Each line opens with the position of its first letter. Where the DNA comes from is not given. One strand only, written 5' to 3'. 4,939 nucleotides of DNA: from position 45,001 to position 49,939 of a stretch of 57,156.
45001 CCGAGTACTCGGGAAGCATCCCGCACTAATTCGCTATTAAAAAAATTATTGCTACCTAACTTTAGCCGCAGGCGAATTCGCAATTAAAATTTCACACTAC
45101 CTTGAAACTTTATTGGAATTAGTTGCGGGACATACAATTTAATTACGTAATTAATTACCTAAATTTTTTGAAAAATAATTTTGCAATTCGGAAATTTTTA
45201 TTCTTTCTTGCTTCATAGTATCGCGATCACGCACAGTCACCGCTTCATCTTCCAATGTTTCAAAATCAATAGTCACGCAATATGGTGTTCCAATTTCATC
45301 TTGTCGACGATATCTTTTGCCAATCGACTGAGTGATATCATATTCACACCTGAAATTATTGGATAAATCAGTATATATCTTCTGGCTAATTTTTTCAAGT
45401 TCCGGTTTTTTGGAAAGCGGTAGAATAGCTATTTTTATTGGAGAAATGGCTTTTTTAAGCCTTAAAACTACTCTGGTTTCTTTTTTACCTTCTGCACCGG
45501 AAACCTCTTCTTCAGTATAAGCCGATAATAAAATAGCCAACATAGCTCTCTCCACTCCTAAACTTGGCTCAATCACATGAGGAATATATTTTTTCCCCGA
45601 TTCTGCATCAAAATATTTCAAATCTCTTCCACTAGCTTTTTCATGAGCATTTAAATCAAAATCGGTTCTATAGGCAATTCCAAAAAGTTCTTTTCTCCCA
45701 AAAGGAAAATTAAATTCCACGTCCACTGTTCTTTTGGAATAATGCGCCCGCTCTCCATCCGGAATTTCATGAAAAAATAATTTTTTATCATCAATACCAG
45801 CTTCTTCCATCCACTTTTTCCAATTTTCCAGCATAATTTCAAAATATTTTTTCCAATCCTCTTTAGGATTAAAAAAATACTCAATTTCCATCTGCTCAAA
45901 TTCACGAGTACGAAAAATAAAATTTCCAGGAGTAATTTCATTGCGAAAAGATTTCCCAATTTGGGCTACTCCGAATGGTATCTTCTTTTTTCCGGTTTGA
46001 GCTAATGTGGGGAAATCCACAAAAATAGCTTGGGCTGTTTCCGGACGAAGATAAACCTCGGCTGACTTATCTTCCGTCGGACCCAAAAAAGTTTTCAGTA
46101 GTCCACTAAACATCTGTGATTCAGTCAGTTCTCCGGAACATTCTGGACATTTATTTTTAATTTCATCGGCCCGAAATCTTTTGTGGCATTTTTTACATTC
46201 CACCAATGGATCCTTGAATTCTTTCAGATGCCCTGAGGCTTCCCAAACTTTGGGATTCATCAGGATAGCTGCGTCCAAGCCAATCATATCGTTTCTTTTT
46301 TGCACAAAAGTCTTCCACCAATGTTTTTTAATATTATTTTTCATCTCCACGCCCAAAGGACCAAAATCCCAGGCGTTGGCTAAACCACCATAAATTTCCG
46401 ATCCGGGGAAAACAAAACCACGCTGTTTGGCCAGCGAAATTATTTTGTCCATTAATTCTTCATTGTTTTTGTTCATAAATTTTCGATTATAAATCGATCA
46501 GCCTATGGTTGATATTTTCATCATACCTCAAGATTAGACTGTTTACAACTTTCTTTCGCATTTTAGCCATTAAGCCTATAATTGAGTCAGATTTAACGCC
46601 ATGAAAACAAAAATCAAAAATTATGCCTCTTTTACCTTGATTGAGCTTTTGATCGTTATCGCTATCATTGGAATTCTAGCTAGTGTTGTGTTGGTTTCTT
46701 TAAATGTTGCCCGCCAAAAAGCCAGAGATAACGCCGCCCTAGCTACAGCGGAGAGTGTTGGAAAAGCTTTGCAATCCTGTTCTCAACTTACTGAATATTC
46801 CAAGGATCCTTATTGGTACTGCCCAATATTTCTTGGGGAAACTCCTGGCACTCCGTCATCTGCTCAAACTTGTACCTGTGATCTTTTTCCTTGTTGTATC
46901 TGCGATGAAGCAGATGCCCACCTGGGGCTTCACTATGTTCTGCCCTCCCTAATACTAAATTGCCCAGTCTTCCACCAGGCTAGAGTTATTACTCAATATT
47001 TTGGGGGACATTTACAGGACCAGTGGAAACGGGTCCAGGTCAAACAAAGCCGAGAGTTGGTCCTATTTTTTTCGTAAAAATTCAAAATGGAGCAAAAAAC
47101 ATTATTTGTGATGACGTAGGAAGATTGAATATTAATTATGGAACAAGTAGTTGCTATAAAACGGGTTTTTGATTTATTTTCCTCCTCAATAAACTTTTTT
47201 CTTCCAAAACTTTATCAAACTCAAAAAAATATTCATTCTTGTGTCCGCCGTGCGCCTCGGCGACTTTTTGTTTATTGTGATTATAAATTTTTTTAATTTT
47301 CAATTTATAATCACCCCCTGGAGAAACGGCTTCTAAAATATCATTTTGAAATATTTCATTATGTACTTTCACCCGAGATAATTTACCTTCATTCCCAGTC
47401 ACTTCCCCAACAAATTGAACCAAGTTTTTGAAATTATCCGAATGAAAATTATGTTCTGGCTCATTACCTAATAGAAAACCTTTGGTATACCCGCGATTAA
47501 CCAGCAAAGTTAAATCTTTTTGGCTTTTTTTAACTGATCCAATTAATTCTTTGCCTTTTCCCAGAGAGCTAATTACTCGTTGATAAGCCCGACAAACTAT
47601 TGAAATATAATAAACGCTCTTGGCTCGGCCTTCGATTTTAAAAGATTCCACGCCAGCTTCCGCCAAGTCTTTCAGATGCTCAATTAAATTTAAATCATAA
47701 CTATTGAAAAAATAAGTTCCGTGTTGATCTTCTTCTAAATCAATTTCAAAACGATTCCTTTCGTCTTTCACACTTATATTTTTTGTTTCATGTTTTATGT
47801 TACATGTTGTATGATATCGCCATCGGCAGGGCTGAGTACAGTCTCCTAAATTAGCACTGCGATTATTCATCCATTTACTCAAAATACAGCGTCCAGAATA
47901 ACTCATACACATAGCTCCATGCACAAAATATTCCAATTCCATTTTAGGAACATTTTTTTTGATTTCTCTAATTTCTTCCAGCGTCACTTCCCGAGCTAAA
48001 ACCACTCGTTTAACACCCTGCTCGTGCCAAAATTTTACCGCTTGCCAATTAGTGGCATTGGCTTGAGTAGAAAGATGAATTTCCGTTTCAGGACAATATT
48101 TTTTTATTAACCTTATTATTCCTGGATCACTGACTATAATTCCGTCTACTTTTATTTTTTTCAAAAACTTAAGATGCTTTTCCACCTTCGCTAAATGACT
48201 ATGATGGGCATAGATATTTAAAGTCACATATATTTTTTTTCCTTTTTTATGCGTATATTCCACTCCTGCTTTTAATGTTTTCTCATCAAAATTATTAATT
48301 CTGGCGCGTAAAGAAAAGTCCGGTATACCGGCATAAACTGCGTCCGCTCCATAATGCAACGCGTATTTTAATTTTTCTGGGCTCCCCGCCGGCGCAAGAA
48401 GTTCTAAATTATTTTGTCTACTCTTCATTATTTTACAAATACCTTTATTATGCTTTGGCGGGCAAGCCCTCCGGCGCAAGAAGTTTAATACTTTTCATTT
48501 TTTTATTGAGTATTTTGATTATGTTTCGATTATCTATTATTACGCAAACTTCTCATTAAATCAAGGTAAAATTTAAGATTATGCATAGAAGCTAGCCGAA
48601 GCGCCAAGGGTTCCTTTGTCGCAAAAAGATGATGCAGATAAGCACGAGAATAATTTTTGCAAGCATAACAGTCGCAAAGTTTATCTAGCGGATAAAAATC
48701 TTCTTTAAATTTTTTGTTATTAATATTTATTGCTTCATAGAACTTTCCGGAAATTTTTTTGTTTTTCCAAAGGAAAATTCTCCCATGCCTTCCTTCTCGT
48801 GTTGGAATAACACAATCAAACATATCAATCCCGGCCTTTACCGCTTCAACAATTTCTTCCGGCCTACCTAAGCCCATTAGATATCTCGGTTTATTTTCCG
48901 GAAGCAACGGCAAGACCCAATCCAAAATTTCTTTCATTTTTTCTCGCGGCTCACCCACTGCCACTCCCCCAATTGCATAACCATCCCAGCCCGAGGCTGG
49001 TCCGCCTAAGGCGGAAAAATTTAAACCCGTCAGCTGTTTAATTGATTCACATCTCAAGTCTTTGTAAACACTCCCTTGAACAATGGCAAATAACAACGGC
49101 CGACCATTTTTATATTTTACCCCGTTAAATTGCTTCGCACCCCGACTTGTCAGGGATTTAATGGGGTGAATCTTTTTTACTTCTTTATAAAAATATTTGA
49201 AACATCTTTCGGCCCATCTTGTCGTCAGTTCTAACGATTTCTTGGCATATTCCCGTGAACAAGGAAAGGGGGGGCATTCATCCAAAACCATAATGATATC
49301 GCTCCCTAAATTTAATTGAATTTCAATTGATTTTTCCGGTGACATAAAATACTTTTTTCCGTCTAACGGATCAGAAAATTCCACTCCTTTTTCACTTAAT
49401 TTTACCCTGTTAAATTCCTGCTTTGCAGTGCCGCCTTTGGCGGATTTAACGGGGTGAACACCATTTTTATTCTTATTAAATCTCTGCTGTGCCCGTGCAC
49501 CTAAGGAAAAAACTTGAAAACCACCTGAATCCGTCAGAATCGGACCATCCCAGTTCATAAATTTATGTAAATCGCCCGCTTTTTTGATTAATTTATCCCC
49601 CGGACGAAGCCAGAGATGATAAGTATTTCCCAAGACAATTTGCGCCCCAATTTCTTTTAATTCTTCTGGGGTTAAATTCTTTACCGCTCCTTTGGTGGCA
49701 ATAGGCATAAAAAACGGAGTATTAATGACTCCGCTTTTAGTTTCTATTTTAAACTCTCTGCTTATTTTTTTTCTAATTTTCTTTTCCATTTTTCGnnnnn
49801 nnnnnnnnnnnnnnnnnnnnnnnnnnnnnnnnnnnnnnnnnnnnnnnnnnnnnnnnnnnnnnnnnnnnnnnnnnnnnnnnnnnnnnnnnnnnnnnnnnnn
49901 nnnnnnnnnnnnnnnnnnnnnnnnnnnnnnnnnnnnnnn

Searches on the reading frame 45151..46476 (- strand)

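Call 91: search_protein_families(library=pfam, proteins=[window:45151-46476:-], max_evalue=0.0001)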
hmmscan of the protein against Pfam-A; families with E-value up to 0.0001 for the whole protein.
window:45151-46476:- (441 aa): 3 families
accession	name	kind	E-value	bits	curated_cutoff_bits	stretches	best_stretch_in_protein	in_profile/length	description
PF03129.25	HGTP_anticodon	-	1.2e-23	83.5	21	1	348-437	1-93/94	Anticodon binding domain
PF00587.30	tRNA-synt_2b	-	2.9e-11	44.2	29.3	1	136-316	6-176/179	tRNA synthetase class II core domain (G, H, P, S and T)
PF23455.1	DUF7129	-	5.5e-05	23.3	30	1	93-117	13-37/45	Domain of unknown function (DUF7129)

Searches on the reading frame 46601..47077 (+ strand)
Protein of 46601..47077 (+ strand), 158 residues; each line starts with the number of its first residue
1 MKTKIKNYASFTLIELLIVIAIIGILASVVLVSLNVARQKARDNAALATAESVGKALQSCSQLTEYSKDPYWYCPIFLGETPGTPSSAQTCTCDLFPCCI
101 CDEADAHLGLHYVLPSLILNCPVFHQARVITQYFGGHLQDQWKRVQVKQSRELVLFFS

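Call 91: search_protein_families(library=pfam, proteins=[window:46601-47077:+], max_evalue=0.0001)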
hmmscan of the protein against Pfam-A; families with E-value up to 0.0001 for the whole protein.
window:46601-47077:+ (158 aa): 1 family
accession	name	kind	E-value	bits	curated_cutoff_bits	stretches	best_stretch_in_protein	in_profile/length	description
PF07963.17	N_methyl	-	1.5e-07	31.1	21.2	1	6-31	2-27/27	Prokaryotic N-terminal methylation motif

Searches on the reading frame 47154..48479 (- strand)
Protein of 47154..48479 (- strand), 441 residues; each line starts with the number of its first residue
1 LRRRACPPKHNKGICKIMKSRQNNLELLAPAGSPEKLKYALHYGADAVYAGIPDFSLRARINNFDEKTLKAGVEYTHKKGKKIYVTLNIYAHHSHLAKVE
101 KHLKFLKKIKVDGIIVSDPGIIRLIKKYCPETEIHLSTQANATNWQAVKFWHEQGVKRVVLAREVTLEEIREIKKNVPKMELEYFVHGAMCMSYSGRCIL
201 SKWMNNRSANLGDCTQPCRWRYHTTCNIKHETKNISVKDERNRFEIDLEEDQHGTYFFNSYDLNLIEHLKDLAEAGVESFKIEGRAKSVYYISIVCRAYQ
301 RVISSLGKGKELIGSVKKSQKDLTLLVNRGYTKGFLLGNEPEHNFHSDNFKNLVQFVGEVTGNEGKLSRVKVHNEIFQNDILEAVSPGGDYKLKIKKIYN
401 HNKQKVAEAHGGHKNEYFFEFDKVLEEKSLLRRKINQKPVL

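Call 92: search_protein_families(library=pfam, proteins=[window:47154-48479:-], max_evalue=0.0001)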
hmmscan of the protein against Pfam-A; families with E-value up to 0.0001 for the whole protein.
window:47154-48479:- (441 aa): 2 families
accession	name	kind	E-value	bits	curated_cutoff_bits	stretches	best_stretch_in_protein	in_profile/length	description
PF01136.24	Peptidase_U32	-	2.7e-90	302.2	22.4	1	97-340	2-231/233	Peptidase family U32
PF16325.11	Peptidase_U32_C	-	7.8e-11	42.4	28.2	1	355-432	4-83/83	Peptidase family U32 C-terminal domain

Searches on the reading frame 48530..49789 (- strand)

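Call 92: search_protein_families(library=pfam, proteins=[window:48530-49789:-], max_evalue=0.0001)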
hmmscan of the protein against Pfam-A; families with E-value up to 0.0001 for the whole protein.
window:48530-49789:- (419 aa): 1 family
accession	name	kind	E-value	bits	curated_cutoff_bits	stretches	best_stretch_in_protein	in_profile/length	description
PF01702.25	TGT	-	1.5e-137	458.9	26.3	1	13-417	6-337/357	Queuine tRNA-ribosyltransferase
